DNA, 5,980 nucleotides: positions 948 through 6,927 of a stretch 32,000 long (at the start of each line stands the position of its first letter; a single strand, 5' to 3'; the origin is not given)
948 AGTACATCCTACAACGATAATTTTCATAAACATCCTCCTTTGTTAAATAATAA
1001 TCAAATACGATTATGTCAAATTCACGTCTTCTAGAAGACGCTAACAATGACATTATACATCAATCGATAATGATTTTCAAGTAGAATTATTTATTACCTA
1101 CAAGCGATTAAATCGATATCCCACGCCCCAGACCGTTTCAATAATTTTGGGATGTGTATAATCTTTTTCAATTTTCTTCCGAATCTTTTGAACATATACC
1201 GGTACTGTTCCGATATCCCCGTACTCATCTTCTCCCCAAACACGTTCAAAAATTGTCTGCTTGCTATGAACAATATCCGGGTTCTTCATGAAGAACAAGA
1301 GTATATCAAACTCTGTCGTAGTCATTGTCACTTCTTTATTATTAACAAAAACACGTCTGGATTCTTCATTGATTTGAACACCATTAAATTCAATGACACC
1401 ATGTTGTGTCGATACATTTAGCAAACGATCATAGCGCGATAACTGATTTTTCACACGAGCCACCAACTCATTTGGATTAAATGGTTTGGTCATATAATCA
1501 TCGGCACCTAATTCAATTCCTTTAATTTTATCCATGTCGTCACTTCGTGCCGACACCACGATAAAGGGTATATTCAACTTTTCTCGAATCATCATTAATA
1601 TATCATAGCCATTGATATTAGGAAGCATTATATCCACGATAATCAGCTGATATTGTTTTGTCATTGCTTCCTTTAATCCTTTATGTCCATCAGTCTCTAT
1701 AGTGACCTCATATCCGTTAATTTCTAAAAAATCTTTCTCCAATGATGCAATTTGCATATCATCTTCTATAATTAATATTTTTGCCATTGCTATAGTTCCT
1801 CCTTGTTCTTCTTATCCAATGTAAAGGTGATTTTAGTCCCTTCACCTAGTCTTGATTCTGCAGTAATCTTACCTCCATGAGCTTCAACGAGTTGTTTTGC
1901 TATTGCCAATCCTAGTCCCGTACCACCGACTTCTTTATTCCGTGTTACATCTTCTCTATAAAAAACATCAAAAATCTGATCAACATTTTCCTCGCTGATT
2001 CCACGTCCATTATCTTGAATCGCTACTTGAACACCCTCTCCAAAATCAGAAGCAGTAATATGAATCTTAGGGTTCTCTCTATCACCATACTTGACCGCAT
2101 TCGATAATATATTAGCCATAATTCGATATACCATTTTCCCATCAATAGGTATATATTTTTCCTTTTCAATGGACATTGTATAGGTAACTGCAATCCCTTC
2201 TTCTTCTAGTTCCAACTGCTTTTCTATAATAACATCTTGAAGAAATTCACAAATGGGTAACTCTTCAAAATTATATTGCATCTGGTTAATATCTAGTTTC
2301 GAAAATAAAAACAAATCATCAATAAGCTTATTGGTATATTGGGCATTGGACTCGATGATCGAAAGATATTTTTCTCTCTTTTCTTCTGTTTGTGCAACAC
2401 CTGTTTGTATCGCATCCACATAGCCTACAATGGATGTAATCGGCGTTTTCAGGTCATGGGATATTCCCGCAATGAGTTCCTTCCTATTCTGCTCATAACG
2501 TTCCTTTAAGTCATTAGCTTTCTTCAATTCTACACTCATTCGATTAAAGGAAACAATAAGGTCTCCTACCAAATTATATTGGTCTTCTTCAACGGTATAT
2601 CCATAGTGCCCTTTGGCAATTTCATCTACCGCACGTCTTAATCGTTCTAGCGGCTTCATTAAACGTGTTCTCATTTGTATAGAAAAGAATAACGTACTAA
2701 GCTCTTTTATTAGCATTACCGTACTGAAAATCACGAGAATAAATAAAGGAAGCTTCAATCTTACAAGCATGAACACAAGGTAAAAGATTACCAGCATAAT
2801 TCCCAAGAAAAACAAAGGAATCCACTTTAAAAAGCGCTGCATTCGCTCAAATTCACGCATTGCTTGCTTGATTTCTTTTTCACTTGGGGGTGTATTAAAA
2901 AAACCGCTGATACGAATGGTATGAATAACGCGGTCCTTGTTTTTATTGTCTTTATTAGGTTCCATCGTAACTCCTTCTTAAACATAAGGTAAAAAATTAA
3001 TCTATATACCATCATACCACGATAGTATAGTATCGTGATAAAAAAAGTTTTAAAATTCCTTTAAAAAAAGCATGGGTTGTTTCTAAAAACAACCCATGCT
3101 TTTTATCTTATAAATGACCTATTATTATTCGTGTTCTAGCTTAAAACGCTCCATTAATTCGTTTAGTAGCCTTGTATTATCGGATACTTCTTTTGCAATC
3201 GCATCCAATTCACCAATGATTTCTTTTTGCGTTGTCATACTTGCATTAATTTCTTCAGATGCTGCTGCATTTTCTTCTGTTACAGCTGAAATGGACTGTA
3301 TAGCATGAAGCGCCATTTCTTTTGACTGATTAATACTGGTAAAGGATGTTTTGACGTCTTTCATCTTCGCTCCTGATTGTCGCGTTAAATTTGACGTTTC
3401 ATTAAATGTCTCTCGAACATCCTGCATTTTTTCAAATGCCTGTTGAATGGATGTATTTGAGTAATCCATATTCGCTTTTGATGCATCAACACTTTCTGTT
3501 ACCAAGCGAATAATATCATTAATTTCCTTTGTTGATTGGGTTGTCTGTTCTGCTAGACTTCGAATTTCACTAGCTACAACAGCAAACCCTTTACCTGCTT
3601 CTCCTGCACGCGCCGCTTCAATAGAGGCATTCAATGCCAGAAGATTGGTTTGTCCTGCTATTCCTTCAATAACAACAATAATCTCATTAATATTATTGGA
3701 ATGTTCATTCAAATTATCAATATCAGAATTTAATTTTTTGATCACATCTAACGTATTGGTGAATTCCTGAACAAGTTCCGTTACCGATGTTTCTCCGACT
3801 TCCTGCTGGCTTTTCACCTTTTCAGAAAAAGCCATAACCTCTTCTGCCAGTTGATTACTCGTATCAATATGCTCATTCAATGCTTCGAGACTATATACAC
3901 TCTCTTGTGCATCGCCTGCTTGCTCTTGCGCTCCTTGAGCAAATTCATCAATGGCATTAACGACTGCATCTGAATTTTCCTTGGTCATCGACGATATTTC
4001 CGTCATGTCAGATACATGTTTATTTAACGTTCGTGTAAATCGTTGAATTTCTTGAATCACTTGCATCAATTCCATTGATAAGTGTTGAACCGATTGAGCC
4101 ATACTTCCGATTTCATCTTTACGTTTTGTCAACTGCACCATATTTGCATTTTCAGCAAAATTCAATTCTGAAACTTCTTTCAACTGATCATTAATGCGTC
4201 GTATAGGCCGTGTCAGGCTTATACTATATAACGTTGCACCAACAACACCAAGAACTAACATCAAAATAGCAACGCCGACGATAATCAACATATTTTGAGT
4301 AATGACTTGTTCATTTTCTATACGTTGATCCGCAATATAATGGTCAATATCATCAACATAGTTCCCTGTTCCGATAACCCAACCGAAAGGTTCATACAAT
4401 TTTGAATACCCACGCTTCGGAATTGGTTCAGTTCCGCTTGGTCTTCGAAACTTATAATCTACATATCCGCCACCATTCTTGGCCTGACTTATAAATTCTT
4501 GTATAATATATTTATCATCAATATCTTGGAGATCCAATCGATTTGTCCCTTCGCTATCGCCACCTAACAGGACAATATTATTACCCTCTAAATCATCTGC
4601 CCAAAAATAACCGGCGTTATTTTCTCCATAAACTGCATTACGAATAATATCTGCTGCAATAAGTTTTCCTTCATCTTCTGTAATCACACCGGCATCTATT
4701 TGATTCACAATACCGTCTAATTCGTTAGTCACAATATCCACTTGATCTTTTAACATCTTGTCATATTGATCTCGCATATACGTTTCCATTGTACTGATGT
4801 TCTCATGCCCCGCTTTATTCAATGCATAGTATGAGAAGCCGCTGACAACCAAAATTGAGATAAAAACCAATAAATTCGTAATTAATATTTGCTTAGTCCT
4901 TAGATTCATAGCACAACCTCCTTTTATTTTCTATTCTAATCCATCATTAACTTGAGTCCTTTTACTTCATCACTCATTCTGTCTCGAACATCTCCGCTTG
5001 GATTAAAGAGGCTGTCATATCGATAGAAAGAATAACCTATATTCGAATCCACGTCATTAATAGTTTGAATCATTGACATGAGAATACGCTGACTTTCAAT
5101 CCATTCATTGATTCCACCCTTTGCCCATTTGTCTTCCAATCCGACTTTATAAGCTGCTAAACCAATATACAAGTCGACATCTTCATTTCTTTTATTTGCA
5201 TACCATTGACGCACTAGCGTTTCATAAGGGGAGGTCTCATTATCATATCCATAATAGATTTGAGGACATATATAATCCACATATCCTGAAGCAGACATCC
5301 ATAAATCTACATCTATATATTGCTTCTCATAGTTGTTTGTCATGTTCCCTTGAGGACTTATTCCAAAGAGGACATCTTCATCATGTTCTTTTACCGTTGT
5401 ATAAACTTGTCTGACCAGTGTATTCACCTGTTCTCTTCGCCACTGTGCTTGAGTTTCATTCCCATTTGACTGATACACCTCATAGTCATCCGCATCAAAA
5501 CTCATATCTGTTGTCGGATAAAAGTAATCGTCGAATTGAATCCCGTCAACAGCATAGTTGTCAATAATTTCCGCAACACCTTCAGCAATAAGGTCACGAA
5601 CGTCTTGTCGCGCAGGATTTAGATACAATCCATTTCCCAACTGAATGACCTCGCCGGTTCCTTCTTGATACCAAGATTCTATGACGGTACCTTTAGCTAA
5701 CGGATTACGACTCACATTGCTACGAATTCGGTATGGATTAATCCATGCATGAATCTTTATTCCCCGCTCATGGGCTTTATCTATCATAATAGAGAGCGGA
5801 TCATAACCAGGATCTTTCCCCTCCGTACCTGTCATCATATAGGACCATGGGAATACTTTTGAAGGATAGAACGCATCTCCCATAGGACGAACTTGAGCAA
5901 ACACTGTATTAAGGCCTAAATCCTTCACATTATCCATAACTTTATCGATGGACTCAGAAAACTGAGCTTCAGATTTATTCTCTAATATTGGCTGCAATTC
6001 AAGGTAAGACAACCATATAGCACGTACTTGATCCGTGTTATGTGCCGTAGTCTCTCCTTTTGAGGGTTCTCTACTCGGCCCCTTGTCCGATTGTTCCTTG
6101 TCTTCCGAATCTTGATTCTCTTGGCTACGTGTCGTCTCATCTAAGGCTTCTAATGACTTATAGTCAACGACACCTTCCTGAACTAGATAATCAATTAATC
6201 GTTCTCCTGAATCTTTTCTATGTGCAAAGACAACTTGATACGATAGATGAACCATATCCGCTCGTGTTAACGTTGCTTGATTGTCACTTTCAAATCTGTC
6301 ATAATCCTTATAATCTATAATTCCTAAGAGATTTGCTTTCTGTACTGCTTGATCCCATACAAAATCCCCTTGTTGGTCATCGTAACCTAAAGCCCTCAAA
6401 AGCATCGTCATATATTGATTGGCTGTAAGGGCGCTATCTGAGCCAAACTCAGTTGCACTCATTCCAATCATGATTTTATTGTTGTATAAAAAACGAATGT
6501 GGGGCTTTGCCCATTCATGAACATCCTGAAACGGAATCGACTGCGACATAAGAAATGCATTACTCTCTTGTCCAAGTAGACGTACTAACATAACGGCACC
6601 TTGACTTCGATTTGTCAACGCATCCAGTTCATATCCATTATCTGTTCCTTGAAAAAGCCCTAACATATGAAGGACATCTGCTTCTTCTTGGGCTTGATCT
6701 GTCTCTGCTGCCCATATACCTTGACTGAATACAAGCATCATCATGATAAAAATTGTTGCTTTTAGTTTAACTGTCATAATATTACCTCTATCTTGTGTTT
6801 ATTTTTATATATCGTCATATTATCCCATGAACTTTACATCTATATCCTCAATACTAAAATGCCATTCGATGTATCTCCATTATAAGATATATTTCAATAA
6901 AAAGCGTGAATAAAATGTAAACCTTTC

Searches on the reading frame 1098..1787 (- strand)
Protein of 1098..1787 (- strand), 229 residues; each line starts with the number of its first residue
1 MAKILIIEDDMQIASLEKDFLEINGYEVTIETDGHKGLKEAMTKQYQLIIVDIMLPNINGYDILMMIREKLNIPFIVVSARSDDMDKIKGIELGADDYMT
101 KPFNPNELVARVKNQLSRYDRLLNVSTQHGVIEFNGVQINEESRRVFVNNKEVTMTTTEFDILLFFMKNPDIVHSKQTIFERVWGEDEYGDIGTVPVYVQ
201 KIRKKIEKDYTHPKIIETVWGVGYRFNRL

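Call 7: search_protein_families(library=pfam, proteins=[window:1098-1787:-], max_evalue=0.0001)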
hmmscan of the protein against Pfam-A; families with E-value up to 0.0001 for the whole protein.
window:1098-1787:- (229 aa): 2 families
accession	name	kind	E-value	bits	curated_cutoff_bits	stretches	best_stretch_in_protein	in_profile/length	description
PF00072.30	Response_reg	-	1.6e-26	93.1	30.2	1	4-113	1-111/111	Response regulator receiver domain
PF00486.34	Trans_reg_C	-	4.7e-25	87.9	26.2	1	151-226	2-77/77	Transcriptional regulatory protein, C terminal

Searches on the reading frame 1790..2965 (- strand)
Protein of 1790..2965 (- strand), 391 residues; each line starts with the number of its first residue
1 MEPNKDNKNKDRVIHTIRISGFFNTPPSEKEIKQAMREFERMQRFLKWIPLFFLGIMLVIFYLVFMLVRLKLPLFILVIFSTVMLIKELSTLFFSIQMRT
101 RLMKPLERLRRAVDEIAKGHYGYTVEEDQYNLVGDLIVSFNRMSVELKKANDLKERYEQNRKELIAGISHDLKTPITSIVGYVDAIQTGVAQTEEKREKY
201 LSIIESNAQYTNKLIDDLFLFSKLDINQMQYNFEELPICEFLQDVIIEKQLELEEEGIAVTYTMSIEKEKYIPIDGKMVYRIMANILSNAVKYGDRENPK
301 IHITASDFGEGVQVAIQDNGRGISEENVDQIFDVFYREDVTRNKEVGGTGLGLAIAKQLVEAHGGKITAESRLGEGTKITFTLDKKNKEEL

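Call 7: search_protein_families(library=pfam, proteins=[window:1790-2965:-], max_evalue=0.0001)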
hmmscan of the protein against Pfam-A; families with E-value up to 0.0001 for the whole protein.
window:1790-2965:- (391 aa): 5 families
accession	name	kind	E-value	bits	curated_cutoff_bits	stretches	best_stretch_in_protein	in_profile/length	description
PF02518.31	HATPase_c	-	2.2e-29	102.6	26.4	1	275-386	2-110/111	Histidine kinase-, DNA gyrase B-, and HSP90-like ATPase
PF00512.31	HisKA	-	7.5e-17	61.6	26.9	1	161-225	2-64/66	His Kinase A (phospho-acceptor) domain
PF00672.30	HAMP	-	2.3e-07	31.4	25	1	100-148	4-52/53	HAMP domain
PF13581.12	HATPase_c_2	-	6.8e-06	26.6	27.4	1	286-381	39-125/127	Histidine kinase-like ATPase domain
PF13589.12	HATPase_c_3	-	7.7e-05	23.2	25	0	284-383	8-105/137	Histidine kinase-, DNA gyrase B-, and HSP90-like ATPase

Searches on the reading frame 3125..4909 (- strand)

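Call 7: search_protein_families(library=pfam, proteins=[window:3125-4909:-], max_evalue=0.0001)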
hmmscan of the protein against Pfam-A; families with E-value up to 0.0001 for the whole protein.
window:3125-4909:- (594 aa): 4 families
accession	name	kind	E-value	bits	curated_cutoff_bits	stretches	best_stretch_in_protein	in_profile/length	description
PF00015.26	MCPsignal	-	5.1e-37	127.8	34.6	1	389-544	17-172/172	Methyl-accepting chemotaxis protein (MCP) signalling domain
PF17200.10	sCache_2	-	2.2e-35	122.3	25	1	45-194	1-151/155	Single Cache domain 2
PF08269.17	dCache_2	-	7.6e-29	101.2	26.5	1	36-193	33-191/298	Cache domain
PF00672.30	HAMP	-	6.4e-07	30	25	1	231-281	5-51/53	HAMP domain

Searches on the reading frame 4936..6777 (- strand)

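Call 7: search_protein_families(library=pfam, proteins=[window:4936-6777:-], max_evalue=0.0001)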
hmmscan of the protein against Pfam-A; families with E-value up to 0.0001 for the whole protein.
window:4936-6777:- (613 aa): 1 family
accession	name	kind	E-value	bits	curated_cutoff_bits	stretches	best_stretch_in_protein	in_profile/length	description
PF02638.21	GHL10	-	1.3e-64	218.7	27.9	1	251-547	2-301/311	Glycosyl hydrolase-like 10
